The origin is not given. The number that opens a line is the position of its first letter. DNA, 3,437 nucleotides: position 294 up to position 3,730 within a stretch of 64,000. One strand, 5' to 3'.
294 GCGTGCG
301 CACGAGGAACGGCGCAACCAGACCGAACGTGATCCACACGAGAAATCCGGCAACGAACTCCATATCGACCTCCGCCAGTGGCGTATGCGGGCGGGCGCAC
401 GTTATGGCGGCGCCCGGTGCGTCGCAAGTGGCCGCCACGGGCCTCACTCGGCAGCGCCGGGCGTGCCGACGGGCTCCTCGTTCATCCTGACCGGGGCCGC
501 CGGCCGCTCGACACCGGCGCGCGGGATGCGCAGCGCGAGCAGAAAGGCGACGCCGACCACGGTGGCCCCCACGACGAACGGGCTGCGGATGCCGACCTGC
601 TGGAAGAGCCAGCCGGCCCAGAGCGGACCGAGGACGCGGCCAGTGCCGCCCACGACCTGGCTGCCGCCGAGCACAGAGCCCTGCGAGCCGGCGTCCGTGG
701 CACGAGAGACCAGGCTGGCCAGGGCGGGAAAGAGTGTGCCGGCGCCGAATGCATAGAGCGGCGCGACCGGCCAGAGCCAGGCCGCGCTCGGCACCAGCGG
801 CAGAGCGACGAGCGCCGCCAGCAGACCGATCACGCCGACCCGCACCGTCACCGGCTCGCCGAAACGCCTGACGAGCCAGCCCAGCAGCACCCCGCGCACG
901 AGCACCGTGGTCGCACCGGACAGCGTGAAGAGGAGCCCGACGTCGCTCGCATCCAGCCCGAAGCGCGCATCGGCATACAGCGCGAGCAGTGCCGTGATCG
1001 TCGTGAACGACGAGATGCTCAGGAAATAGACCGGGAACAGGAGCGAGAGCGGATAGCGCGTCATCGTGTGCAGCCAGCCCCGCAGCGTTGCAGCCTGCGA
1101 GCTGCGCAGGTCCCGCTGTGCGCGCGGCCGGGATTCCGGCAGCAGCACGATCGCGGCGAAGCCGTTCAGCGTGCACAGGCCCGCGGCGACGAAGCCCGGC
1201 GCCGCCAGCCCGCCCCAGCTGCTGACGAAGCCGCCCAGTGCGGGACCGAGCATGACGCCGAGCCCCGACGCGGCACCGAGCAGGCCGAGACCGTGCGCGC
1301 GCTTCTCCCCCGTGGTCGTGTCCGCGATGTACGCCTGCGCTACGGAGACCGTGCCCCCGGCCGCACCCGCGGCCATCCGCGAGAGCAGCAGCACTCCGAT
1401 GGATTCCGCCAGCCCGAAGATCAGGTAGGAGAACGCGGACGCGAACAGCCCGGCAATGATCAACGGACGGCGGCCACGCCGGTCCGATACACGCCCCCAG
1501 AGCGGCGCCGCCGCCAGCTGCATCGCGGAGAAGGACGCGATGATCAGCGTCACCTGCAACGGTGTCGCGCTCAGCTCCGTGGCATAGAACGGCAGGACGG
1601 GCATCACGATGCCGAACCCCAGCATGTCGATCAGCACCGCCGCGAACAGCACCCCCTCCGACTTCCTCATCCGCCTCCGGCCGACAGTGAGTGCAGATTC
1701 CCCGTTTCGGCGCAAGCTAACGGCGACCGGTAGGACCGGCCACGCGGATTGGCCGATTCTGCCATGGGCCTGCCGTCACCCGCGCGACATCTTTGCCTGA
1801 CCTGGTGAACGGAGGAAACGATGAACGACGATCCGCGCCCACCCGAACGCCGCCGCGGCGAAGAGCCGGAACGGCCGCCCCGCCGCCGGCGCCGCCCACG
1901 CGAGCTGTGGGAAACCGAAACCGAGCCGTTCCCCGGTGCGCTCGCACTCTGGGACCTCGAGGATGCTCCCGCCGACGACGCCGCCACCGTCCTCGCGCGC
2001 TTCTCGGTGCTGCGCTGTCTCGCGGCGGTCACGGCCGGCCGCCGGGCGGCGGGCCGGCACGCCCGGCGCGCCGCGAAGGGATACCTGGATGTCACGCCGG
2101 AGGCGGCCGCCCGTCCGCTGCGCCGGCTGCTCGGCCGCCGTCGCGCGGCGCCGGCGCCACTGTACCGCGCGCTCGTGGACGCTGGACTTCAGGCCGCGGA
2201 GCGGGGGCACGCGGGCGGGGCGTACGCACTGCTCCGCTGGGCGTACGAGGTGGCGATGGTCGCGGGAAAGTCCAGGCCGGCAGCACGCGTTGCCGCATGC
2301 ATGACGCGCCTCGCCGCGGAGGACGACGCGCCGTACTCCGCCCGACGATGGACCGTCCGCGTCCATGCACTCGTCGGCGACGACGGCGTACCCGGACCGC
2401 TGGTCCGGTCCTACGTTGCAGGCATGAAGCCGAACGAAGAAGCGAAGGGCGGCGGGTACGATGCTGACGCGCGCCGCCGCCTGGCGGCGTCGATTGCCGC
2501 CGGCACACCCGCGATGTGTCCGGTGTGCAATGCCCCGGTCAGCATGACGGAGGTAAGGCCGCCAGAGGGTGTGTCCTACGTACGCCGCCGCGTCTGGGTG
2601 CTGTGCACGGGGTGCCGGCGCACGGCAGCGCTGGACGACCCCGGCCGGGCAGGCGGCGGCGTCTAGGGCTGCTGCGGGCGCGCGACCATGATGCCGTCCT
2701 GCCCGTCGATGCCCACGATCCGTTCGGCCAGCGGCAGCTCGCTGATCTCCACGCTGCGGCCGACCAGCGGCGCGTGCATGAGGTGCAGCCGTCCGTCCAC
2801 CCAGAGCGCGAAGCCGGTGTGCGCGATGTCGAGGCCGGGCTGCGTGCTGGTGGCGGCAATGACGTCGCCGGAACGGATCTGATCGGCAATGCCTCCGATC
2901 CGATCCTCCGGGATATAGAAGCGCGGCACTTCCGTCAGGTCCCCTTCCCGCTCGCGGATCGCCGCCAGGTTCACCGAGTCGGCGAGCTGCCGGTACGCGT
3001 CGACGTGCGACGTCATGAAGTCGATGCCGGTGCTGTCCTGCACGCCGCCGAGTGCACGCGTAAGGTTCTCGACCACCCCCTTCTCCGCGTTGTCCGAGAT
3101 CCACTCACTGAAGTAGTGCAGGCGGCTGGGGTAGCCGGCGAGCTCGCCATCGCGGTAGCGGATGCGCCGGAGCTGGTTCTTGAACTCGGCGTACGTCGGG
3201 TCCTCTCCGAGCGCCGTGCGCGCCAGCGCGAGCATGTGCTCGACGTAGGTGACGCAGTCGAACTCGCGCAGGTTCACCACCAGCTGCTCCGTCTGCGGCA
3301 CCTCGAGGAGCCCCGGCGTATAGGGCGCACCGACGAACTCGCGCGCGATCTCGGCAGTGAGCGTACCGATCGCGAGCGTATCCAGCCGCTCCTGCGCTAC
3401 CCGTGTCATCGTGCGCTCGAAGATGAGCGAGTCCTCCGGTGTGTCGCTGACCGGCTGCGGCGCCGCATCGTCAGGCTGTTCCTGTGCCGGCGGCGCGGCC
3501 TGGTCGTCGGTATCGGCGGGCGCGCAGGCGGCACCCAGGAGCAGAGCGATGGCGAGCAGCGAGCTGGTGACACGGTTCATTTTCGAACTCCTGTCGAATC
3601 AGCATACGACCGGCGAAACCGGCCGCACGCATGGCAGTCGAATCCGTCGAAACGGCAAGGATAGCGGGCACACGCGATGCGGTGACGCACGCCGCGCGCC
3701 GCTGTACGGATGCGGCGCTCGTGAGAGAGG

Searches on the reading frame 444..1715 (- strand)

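Call 78: search_protein_families(library=pfam, proteins=[window:444-1715:-], max_evalue=0.001)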
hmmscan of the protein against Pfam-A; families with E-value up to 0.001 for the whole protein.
window:444-1715:- (423 aa): 4 families
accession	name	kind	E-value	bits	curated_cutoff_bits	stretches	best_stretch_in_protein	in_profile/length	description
PF07690.21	MFS_1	-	6.6e-59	200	33.4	2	23-364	1-347/347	Major Facilitator Superfamily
PF12832.13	MFS_1_like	-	6.6e-11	42.3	25.2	2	34-100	15-82/373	MFS_1 like family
PF13347.12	MFS_2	-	3.8e-09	36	27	1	167-344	168-347/427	MFS/sugar transport protein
PF00083.30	Sugar_tr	-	8.1e-06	25.4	22.3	1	51-195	44-194/452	Sugar (and other) transporter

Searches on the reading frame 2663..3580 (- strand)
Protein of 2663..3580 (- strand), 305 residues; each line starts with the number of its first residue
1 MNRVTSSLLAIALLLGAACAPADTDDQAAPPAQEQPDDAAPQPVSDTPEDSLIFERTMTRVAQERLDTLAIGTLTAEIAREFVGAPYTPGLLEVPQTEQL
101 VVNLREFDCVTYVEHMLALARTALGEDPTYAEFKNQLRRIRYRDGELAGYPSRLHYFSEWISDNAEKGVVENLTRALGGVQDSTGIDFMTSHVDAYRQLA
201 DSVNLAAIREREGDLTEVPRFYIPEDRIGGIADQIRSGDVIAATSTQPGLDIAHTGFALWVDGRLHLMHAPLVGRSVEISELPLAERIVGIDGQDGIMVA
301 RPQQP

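Call 78: search_protein_families(library=pfam, proteins=[window:2663-3580:-], max_evalue=0.001)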
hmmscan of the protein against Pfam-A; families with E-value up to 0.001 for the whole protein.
window:2663-3580:- (305 aa): 1 family
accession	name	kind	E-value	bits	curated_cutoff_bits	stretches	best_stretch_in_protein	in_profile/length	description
PF07313.18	AmiA-like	-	3.1e-43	148.1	27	1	78-287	2-195/202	N-acetylmuramoyl-L-alanine amidase-like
